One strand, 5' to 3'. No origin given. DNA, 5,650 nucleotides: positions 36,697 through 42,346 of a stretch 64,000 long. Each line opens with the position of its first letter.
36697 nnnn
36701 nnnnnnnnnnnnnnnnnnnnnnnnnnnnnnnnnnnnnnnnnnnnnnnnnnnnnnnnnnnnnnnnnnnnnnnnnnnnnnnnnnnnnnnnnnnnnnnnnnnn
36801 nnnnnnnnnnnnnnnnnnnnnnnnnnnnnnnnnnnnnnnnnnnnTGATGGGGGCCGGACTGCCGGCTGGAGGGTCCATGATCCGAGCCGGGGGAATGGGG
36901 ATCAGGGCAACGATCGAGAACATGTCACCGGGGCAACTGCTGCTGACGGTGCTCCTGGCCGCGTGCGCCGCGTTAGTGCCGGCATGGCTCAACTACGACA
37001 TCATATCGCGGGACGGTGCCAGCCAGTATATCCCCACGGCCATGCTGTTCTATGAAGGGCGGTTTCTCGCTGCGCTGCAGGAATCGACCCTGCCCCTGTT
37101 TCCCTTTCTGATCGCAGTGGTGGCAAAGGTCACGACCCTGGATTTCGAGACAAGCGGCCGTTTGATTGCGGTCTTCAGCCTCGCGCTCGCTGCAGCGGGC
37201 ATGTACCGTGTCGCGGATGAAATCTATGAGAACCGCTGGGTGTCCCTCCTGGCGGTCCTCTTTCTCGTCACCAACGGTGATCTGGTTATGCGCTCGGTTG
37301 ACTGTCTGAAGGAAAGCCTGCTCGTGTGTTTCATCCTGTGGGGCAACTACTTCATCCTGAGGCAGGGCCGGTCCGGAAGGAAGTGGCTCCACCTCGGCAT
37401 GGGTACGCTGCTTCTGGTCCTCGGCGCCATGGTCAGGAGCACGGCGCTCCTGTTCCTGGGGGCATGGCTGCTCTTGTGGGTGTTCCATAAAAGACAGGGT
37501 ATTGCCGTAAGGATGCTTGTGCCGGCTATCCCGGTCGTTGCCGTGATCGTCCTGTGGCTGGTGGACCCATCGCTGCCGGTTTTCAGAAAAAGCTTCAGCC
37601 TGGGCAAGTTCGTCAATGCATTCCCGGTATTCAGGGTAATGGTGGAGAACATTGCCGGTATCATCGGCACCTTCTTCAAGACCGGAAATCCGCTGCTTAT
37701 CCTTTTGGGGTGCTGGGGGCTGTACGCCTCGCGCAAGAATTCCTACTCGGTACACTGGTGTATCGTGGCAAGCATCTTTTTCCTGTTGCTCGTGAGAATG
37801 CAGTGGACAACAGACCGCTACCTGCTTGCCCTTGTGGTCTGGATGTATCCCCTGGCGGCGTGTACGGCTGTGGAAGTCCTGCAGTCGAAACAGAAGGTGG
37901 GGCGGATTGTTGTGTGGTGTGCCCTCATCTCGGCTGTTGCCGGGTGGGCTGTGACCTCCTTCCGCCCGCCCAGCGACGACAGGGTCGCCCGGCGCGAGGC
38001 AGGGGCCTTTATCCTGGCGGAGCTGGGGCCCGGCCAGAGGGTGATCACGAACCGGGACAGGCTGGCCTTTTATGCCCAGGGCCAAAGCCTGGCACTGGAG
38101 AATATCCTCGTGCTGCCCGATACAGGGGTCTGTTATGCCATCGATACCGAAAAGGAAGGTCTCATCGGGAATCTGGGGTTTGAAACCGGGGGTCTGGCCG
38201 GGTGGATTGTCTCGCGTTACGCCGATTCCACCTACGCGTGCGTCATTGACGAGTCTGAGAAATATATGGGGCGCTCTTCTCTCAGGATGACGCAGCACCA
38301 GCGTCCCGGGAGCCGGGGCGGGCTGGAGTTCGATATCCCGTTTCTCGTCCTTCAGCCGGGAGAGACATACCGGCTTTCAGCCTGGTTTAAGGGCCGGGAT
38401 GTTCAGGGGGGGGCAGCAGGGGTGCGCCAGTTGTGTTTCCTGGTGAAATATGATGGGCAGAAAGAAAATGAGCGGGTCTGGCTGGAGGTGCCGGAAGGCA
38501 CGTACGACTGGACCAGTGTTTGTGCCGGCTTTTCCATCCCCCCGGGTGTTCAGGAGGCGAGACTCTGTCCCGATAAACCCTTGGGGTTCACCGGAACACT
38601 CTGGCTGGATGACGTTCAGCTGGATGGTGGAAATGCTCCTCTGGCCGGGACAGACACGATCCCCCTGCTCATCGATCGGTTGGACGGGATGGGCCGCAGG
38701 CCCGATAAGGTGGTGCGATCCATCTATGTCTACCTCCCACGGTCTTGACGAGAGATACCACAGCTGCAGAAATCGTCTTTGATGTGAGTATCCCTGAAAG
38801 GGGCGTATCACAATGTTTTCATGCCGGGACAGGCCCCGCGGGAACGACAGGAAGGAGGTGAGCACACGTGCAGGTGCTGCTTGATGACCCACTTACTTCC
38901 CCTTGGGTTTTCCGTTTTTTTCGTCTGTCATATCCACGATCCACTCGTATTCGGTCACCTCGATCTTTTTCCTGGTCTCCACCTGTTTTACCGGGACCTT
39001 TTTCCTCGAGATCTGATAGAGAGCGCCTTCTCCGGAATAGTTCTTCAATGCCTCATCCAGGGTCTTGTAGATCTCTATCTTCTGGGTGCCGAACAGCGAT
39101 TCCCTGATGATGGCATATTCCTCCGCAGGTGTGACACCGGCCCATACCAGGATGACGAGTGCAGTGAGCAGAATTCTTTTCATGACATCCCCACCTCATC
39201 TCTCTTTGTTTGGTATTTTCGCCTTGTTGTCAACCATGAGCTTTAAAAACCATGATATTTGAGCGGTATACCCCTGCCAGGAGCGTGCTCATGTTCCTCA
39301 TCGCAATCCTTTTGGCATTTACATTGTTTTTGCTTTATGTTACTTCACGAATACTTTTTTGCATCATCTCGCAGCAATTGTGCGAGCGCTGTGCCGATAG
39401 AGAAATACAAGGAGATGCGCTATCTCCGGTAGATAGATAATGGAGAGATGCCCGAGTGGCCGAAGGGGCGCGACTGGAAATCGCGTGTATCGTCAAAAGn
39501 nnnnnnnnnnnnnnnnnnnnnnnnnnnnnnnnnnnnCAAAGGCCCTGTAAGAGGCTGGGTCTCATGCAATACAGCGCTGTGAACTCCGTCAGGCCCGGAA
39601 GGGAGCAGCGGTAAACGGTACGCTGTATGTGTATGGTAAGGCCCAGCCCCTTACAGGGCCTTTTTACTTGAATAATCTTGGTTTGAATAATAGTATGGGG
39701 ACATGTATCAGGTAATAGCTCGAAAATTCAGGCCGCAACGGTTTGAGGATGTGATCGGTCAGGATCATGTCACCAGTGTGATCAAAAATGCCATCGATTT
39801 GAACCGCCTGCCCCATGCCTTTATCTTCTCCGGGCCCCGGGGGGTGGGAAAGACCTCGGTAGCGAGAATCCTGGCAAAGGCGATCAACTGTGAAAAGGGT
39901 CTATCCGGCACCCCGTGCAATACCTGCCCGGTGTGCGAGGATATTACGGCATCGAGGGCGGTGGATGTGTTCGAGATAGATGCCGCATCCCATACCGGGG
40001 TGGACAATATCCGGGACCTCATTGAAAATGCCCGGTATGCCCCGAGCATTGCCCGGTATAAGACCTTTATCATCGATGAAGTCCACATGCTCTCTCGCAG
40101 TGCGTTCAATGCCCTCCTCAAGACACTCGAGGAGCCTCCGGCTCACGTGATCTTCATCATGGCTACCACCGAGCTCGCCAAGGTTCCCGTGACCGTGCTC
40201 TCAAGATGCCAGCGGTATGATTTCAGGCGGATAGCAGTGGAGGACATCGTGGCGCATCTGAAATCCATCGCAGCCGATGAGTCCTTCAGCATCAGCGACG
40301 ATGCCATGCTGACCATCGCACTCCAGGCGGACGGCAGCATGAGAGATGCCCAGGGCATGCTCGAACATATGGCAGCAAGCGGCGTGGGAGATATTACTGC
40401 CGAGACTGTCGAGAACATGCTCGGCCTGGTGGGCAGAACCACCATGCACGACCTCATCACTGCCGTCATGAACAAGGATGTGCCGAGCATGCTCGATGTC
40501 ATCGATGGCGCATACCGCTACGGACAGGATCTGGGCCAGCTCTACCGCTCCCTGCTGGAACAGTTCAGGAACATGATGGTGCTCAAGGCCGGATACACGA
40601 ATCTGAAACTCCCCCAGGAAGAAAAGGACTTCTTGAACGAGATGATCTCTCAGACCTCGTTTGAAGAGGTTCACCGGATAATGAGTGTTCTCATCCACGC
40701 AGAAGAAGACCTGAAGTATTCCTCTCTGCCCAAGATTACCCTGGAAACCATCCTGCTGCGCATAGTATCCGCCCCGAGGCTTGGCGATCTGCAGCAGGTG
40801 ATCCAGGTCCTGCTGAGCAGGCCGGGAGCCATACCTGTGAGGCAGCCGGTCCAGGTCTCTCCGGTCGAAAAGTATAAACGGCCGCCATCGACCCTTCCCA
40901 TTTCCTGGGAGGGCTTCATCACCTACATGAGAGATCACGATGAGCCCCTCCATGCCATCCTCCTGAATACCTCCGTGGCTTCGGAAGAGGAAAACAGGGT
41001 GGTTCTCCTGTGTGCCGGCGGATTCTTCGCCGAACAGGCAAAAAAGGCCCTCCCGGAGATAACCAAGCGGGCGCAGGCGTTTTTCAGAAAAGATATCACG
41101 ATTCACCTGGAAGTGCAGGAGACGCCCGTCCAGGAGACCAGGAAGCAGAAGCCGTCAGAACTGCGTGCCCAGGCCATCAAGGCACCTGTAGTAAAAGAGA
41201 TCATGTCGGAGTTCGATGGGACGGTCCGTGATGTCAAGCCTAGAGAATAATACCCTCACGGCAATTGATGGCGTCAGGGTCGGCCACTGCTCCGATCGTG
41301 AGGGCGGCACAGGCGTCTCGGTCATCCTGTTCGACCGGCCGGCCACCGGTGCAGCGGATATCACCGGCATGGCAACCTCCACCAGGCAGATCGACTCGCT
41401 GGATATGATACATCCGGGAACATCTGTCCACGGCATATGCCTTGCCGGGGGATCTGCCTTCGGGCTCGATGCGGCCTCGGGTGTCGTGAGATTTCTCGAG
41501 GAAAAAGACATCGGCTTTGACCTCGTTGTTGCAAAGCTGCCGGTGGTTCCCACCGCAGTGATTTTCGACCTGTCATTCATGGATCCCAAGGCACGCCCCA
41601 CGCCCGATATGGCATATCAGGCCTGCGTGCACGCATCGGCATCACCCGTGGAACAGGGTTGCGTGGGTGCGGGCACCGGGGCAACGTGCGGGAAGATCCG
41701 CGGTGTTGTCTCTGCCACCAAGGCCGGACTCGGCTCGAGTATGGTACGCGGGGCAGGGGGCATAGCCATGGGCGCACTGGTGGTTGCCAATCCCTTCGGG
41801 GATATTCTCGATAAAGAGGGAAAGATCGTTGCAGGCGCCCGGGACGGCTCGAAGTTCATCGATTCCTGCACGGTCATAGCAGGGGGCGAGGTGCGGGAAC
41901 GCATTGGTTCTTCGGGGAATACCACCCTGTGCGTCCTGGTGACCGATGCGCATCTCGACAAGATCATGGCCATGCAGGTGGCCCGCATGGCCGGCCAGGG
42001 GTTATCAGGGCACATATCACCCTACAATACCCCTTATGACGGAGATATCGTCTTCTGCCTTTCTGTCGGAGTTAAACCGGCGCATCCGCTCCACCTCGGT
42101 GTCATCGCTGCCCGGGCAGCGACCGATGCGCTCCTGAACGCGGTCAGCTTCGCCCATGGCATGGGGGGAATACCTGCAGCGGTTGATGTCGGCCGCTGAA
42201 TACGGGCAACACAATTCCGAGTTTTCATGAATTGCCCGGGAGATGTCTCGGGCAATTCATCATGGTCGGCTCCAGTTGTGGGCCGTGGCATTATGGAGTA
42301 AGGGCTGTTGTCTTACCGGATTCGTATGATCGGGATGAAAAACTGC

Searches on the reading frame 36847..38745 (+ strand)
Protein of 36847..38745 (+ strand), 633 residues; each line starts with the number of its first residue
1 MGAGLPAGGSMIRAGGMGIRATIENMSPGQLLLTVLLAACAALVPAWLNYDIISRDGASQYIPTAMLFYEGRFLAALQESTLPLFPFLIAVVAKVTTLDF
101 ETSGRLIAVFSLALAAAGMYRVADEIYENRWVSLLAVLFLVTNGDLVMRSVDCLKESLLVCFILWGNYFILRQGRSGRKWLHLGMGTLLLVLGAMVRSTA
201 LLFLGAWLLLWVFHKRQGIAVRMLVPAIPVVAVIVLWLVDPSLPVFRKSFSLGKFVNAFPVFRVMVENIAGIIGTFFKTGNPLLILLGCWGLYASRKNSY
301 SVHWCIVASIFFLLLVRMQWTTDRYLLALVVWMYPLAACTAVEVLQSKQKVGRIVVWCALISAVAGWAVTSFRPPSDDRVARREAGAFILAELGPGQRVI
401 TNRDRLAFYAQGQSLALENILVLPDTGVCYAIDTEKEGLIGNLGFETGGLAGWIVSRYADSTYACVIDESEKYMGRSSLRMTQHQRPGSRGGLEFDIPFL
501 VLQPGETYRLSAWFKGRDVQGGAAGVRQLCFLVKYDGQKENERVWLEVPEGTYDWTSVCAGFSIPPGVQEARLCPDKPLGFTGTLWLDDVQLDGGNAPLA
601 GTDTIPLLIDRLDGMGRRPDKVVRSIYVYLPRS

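Call 10: search_protein_families(library=pfam, proteins=[window:36847-38745:+], max_evalue=1)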
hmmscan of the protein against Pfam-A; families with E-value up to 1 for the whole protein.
window:36847-38745:+ (633 aa): 3 families
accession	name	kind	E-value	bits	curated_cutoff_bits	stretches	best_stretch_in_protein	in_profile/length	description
PF02018.23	CBM_4_9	-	1.1e-08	36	25.9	1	439-573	3-127/136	Carbohydrate binding domain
PF14897.12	EpsG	-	0.00093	18.9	30.1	1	96-365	60-307/326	EpsG family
PF24544.1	Ig_TPPC8_3rd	-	0.011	16.5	27.8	1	491-544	75-124/138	TPPC8 third Ig-like domain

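Call 11: search_protein_families(library=ncbifam, proteins=[window:36847-38745:+], max_evalue=1)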
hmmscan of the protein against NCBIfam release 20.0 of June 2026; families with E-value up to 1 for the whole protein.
window:36847-38745:+ (633 aa): 2 families
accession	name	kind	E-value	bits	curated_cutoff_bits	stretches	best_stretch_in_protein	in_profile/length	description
NF047440.1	LA3751_2_3_fam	subfamily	1.1e-07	31.1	200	1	68-235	64-234/460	LA_3751/LA_3752 family putative glycosyltransferase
NF052434.1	Mep72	equivalog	0.043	12.4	645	1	440-567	434-550/573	biofilm-associated metzincin protease Mep72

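Call 42: find_homologous_proteins(query=window:36877-38745:+)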
Query window:36877-38745:+ (623 aa): 42 proteins with E <= 0.001 among 8000 candidates.
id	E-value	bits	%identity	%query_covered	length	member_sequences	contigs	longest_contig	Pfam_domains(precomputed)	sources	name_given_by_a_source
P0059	0.0e+0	1416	100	100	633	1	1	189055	PF02018.24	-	-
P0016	3.4e-127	444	49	68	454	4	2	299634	-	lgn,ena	-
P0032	1.0e-126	442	49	66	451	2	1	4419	-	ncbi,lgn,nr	ncbi:MAG: hypothetical protein JW920_12070 [Deltaproteobacteria bacterium]|nr:hypothetical protein [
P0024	1.4e-120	422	50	67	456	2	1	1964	-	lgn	-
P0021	9.6e-120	419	51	65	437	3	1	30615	-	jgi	-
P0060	9.1e-112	393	47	66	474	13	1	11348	-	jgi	-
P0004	1.7e-111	392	46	68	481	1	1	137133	-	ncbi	-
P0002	2.1e-111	391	47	67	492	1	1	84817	-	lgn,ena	-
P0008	5.7e-111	390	47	67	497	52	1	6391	-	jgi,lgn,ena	-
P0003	6.0e-110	387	46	67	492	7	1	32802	-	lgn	-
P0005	1.4e-109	385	45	68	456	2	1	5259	-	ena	-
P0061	4.7e-107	377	45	64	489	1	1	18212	-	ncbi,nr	ncbi:MAG: hypothetical protein U9P80_04105 [Thermodesulfobacteriota bacterium]|nr:hypothetical prote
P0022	3.7e-106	374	43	66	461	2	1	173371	-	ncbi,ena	-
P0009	7.8e-106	373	45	67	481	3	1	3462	-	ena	-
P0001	5.9e-105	370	43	68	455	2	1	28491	-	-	-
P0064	9.0e-87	310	38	65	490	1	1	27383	-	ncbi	-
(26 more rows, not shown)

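Call 47: find_encoding_contigs(protein=P0064, flank=10000, max_places=1)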
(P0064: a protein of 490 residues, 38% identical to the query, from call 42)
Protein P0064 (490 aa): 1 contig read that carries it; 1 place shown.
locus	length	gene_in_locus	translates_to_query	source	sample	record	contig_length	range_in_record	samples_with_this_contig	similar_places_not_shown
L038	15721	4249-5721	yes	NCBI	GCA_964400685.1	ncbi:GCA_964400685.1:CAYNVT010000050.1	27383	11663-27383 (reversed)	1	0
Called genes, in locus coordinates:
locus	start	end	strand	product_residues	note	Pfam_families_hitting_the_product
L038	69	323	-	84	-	PF00665:rve (weak), PF13683:rve_3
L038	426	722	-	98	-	PF13276:HTH_21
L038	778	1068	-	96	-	PF01527:HTH_Tnp_1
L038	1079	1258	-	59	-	-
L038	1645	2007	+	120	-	PF00483:NTP_transferase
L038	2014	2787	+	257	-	PF00535:Glycos_transf_2, PF10111:Glyco_tranf_2_2, PF13641:Glyco_tranf_2_3, PF13632:Glyco_trans_2_3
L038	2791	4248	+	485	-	PF13727:CoA_binding_3, PF02397:Bac_transf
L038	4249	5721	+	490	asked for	-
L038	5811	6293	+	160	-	PF00383:dCMP_cyt_deam_1, PF14437:MafB19-deam, PF14439:Bd3614-deam (weak)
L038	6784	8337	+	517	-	PF04851:ResIII (faint), PF05496:RuvB_N (weak), PF13177:DNA_pol3_delta2, PF13604:AAA_30 (weak), PF00004:AAA, PF07728:AAA_5 (faint), PF22608:DNAX_ATPase_lid, PF12169:DNA_pol3_gamma3, +1 more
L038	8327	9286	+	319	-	PF03576:Peptidase_S58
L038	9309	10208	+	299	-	PF00892:EamA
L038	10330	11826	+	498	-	-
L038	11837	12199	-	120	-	PF07085:DRTGG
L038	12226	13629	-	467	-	PF14691:Fer4_20, PF01262:AlaDh_PNT_C (faint), PF01266:DAO (faint), PF07992:Pyr_redox_2, PF13241:NAD_binding_7 (faint), PF13450:NAD_binding_8 (weak), PF13738:Pyr_redox_3 (weak), PF00070:Pyr_redox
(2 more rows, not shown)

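Call 76: predict_structure(alignment_id=A2)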
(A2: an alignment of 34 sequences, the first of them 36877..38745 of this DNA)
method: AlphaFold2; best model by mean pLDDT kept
length: 623 residues; sequences in the alignment: 34
mean_pLDDT: 76.1   pTM: 0.73
mean pLDDT of the five models: 76.1, 76.1, 76.0, 74.8, 73.3
residues with pLDDT >= 90: 294; 70-90: 139; 50-70: 41; < 50: 149
segments of 3 or more residues with pLDDT < 50: 1-5, 428-491, 499-519, 542-551, 556-592
pLDDT, mean of each block of 10 residues (from residue 1): 56 92 96 91 87 95 91 94 96 94 98 96 98 93 91 97 90 95 92 93 86 82 85 70 70 89 94 97 92 95 87 88 98 95 96 95 90 94 92 90 82 76 70 33 37 29 32 35 38 49 38 42 50 54 41 45 33 33 32 68 85 93 77
secondary structure, 60 per line:
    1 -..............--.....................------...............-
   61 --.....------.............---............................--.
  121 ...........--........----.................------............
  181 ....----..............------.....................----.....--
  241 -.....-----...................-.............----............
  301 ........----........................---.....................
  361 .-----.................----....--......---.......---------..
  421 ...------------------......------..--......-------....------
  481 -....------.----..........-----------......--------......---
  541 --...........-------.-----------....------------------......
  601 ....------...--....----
elements in order: H2-15 H18-38 H45-59 H63-67 H74-86 H90-117 H120-131 H134-141 H146-162 H169-184 H189-202 H209-229 H234-238 H242-246 H252-270 H272-284 H289-308 H313-336 H340-361 H367-383 E388-391 H394-399 E403-406 E419-423 E442-447 H458-463 E471-474 E482-485 E497-506 E518-523 E532-537 E543-553 E573-576 H595-604 E611-613 E616-619

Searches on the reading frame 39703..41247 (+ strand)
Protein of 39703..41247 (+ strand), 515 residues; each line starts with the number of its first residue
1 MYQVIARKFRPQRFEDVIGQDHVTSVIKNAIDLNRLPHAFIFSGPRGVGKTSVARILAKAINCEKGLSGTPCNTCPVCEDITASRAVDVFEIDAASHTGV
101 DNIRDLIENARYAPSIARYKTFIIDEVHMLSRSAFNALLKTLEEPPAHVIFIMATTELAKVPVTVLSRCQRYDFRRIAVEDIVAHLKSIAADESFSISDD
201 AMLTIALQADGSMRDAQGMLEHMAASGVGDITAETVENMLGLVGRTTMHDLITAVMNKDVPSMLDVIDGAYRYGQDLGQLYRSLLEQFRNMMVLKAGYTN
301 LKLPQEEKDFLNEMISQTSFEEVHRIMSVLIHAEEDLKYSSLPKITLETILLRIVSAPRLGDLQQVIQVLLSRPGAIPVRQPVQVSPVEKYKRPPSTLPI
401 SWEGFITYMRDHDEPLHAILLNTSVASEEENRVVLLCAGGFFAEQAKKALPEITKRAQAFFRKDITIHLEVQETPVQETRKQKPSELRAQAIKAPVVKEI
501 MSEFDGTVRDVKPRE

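Call 21: search_protein_families(library=pfam, proteins=[window:39703-41247:+], max_evalue=0.001)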
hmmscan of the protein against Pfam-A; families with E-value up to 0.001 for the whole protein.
window:39703-41247:+ (515 aa): 12 families
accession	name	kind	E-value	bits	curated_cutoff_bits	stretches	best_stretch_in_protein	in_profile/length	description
PF13177.12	DNA_pol3_delta2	-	3.2e-41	141.4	27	1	20-176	2-159/161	DNA polymerase III, delta subunit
PF12169.13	DNA_pol3_gamma3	-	9.6e-25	87.5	24.4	1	231-366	1-139/143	DNA polymerase III subunits gamma and tau domain III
PF00004.35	AAA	-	1.1e-13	52.2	21.2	1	41-171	2-125/131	ATPase family associated with various cellular activities (AAA)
PF05496.18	RuvB_N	-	5e-08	33.3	27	1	10-71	2-67/159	Holliday junction DNA helicase RuvB P-loop domain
PF07728.20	AAA_5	-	1.5e-07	32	22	1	40-148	2-96/139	AAA domain (dynein-related subfamily)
PF22608.2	DNAX_ATPase_lid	-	1.1e-06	28.8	27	1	182-221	2-41/49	DNA polymerase III clamp loader subunit, ATPase lid domain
PF13604.12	AAA_30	-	2.5e-06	27.8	27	1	40-152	21-122/191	AAA domain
PF13401.12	AAA_22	-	2.1e-05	25.3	27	1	41-160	9-128/130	AAA domain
PF13479.12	AAA_24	-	8e-05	23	27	1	43-138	8-84/195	AAA domain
PF13245.12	AAA_19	-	9.6e-05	23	25.1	0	38-152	12-123/134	AAA domain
PF21960.2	RCF1-5-like_lid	-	0.0003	21.1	27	1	186-224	3-42/43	RCF1/5-like, AAA+ ATPase lid domain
PF06068.19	TIP49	-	0.00051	19.7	23.8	0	122-156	278-311/347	TIP49 P-loop domain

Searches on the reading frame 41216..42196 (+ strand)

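Call 21: search_protein_families(library=pfam, proteins=[window:41216-42196:+], max_evalue=0.001)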
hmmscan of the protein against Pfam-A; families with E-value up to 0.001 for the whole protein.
window:41216-42196:+ (327 aa): 1 family
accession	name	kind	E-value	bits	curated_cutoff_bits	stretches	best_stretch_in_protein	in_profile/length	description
PF03576.19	Peptidase_S58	-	8e-35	121.2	23.9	1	12-318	1-301/307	Peptidase family S58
